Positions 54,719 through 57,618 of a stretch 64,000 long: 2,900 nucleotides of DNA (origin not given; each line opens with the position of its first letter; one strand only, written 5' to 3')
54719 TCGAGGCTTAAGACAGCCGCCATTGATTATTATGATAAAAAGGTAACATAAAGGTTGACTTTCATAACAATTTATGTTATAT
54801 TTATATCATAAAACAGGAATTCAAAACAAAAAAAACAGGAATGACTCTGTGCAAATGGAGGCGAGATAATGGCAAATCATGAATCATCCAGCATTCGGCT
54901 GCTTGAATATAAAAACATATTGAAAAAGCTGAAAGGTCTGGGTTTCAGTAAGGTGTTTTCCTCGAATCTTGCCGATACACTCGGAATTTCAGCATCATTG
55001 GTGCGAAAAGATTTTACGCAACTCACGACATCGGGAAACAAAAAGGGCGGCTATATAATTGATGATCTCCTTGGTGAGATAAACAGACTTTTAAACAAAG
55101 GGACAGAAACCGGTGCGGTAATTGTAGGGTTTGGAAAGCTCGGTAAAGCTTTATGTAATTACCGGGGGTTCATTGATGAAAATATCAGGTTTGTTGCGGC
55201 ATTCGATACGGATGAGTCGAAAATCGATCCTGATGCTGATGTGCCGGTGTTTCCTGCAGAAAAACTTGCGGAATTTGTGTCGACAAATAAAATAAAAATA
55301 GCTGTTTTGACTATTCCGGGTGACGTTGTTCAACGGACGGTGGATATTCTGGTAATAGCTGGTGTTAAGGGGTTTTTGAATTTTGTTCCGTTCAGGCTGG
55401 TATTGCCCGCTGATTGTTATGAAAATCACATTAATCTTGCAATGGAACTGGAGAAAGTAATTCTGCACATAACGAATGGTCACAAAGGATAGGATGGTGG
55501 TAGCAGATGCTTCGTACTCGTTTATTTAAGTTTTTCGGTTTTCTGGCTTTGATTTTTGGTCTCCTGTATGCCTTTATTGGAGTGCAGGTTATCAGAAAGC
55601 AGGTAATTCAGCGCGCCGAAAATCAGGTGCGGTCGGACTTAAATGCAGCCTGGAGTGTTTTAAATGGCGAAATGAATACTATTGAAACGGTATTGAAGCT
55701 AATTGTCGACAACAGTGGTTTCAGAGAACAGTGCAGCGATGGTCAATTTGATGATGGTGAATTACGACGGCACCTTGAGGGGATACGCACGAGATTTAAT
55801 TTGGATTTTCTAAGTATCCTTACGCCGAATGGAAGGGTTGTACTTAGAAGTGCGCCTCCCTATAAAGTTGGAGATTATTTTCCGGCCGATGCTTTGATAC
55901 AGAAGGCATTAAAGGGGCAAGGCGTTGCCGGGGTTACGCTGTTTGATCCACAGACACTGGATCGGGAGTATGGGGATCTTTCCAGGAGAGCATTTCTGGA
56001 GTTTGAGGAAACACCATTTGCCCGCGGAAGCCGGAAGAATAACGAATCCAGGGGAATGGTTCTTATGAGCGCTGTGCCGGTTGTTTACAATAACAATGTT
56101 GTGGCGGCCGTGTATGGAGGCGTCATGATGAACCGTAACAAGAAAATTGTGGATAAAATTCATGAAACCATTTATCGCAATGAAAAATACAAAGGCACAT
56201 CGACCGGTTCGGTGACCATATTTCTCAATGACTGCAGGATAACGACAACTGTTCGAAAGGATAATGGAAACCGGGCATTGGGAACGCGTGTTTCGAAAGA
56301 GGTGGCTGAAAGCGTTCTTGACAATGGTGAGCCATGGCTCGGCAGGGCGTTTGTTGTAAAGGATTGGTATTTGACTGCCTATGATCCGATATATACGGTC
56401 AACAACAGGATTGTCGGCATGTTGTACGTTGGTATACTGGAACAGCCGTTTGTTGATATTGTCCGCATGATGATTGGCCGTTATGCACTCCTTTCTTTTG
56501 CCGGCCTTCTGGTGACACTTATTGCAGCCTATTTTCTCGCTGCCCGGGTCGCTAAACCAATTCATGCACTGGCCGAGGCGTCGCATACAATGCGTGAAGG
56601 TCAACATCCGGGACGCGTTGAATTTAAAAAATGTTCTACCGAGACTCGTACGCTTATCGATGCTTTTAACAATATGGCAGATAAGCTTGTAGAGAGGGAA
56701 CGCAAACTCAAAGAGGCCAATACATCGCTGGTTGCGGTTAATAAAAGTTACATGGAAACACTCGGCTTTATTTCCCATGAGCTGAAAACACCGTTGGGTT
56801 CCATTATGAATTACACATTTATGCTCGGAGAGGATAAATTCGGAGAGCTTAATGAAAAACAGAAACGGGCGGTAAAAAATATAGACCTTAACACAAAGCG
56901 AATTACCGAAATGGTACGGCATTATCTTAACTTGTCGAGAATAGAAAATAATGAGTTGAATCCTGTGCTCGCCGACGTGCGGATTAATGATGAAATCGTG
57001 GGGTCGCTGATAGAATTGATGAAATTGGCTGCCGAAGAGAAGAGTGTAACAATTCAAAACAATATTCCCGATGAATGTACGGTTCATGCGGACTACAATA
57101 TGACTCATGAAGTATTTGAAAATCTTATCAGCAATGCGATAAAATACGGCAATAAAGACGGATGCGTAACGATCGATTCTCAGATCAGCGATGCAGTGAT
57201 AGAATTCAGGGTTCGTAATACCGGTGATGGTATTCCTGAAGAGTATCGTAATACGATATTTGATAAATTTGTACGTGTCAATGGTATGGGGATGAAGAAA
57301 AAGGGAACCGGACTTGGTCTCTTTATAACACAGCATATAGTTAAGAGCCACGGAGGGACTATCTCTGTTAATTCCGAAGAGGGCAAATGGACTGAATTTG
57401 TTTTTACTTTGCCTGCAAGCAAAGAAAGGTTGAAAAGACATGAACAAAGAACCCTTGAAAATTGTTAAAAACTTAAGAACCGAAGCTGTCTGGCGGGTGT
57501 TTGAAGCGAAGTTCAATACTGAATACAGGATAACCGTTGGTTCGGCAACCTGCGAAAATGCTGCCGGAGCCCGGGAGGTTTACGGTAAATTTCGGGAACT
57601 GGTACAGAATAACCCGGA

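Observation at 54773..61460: Rex - Cache/HAMP histidine kinase - NuoF/NuoE flavoprotein - three receiver-only regulators in one tight operon, with no catalytic partner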

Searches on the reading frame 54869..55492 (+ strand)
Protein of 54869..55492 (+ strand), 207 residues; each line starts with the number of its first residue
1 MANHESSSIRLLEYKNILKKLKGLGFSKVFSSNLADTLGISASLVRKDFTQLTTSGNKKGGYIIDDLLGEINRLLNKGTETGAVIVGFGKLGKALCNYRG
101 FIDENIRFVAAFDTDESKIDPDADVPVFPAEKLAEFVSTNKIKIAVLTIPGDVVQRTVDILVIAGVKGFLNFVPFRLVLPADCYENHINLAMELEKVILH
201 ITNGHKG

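Call 3: search_protein_families(library=pfam, proteins=[window:54869-55492:+], max_evalue=0.01)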
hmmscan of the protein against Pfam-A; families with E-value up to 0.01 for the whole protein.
window:54869-55492:+ (207 aa): 2 families
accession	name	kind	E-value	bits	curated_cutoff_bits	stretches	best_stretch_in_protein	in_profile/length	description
PF02629.25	CoA_binding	-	4.8e-14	53.3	22.3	1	80-174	3-96/97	CoA binding domain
PF06971.19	Put_DNA-bind_N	-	9.4e-08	32.5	27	1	10-49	9-48/49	Putative DNA-binding protein N-terminus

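Call 51: search_protein_families(library=ncbifam, proteins=[window:54869-55492:+], max_evalue=0.00001)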
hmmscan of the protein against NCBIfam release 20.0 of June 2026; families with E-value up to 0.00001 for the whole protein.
window:54869-55492:+ (207 aa): 9 families
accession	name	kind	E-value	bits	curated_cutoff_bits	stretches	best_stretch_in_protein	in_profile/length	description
NF003996.0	PRK05472.2-5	equivalog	9.9e-57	192.1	138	1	9-201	8-199/209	redox-sensing transcriptional repressor Rex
NF003995.0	PRK05472.2-4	subfamily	6.2e-44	150.1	126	1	9-205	12-209/213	redox-sensing transcriptional repressor Rex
NF003994.0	PRK05472.2-3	equivalog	2.3e-42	144.8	130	1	5-198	11-205/217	redox-sensing transcriptional repressor Rex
NF003993.0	PRK05472.2-2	equivalog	2.1e-40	138.5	217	1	9-203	12-207/212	redox-sensing transcriptional repressor Rex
NF003989.0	PRK05472.1-3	equivalog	4.2e-40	137.8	177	1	10-203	15-209/215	redox-sensing transcriptional repressor Rex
NF003992.0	PRK05472.2-1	equivalog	1.2e-37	129.4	226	1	7-195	25-214/249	redox-sensing transcriptional repressor Rex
NF003990.0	PRK05472.1-4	equivalog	1.5e-34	119.5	233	1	10-203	14-208/214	redox-sensing transcriptional repressor Rex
NF003991.0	PRK05472.1-5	equivalog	3.7e-32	112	198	1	10-203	14-208/211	redox-sensing transcriptional repressor Rex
NF003988.0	PRK05472.1-1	equivalog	1.8e-31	109.8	321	1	8-203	12-210/214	redox-sensing transcriptional repressor Rex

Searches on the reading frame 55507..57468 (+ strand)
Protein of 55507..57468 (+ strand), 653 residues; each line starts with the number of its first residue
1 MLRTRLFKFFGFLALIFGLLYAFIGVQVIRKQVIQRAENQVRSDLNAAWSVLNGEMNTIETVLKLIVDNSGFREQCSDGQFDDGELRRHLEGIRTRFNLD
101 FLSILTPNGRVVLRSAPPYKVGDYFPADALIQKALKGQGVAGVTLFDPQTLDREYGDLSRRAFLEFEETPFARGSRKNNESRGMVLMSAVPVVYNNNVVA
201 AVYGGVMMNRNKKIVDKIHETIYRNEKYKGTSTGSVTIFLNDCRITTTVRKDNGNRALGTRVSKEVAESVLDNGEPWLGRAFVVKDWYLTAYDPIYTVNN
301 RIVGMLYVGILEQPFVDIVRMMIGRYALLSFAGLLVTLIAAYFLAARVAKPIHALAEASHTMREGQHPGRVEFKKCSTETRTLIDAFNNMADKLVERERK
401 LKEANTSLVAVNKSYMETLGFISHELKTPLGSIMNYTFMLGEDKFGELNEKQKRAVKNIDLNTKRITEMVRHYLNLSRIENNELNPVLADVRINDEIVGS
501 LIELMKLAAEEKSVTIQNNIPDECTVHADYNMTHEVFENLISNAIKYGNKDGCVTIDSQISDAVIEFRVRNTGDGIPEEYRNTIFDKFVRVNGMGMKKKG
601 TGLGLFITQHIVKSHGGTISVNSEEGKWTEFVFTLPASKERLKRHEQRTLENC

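Call 3: search_protein_families(library=pfam, proteins=[window:55507-57468:+], max_evalue=0.01)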
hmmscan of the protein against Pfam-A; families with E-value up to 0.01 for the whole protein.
window:55507-57468:+ (653 aa): 9 families
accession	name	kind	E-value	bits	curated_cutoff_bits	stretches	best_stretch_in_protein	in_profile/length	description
PF17202.10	sCache_3_3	-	8.9e-33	113.3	28.8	1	207-320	2-105/107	Single cache domain 3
PF02518.31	HATPase_c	-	8.6e-26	91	26.4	1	531-638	4-110/111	Histidine kinase-, DNA gyrase B-, and HSP90-like ATPase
PF17201.10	Cache_3-Cache_2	-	3.2e-21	76.4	27.7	1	218-323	84-195/299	Cache 3/Cache 2 fusion domain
PF00512.31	HisKA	-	1.3e-13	51.2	26.9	1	420-481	7-65/66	His Kinase A (phospho-acceptor) domain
PF17203.10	sCache_3_2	-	9.7e-10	39.1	28.4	1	255-316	72-132/140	Single cache domain 3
PF00672.30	HAMP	-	1.5e-06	28.9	25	1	343-395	1-52/53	HAMP domain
PF14827.12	dCache_3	-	0.00014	22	25.7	1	35-306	2-229/239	Double sensory domain of two-component sensor kinase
PF02743.24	dCache_1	-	0.0014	18.7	45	0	33-140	3-110/240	Cache domain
PF14501.12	HATPase_c_5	-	0.0031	17.8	22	1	535-629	8-96/102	GHKL domain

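Call 51: search_protein_families(library=ncbifam, proteins=[window:55507-57468:+], max_evalue=0.00001)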
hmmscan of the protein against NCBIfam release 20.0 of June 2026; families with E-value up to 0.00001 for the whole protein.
window:55507-57468:+ (653 aa): 83 families (the best 25 are shown)
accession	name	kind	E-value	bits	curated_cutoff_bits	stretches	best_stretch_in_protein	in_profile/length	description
NF033092.0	HK_WalK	equivalog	5.5e-51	173.9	725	2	421-636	378-593/594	cell wall metabolism sensor histidine kinase WalK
NF046044.1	PnpS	equivalog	5.5e-50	170.5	400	1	411-636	166-390/390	two-component system histidine kinase PnpS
TIGR01386.1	cztS_silS_copS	subfamily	7e-49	167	292.55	1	254-636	90-457/457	heavy metal sensor histidine kinase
TIGR02966.1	phoR_proteo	equivalog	8.5e-46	156.5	334.2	1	419-634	118-332/333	phosphate regulon sensor histidine kinase PhoR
NF008312.0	PRK11100.1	equivalog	6.9e-43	147.2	356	1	293-633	152-470/477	two-component system sensor histidine kinase CreC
NF045911.1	TCSHisKinNblS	equivalog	2.3e-37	128.6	1000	2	409-636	382-619/621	two-component system sensor histidine kinase NblS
TIGR02956.1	TMAO_torS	equivalog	5.3e-37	127.4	676.5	1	418-643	467-688/967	TMAO reductase system sensor histidine kinase/response regulator TorS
NF033091.0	HK_VanS_ACDEFG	equivalog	5.4e-37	127.5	400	1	380-635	39-292/293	vancomycin resistance histidine kinase VanS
NF047874.1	MASE3_PAS_HK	subfamily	7.6e-37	127.4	560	1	398-642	385-630/655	MASE3 domain-containing sensor histidine kinase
NF008468.0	PRK11360.1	equivalog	1.8e-36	125.7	646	1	422-640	403-611/616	two-component system sensor histidine kinase AtoS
NF041735.1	hist_kin_RppB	equivalog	3.6e-35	121.6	400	1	413-636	211-438/438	two-component system sensor histidine kinase RppB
NF038297.2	hybrid_HK_HrmK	equivalog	2.3e-34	119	725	1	393-646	213-466/607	hybrid histidine kinase/response regulator HrmK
NF007007.0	PRK09470.1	equivalog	3.7e-34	118.4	486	1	306-637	149-459/463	envelope stress sensor histidine kinase CpxA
NF040691.1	MtrAB_MtrB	equivalog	4.7e-34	118.3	450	1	332-640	195-495/507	MtrAB system histidine kinase MtrB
NF006800.0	PRK09303.1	equivalog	6.3e-34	117.5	342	1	395-639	131-379/383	histidine kinase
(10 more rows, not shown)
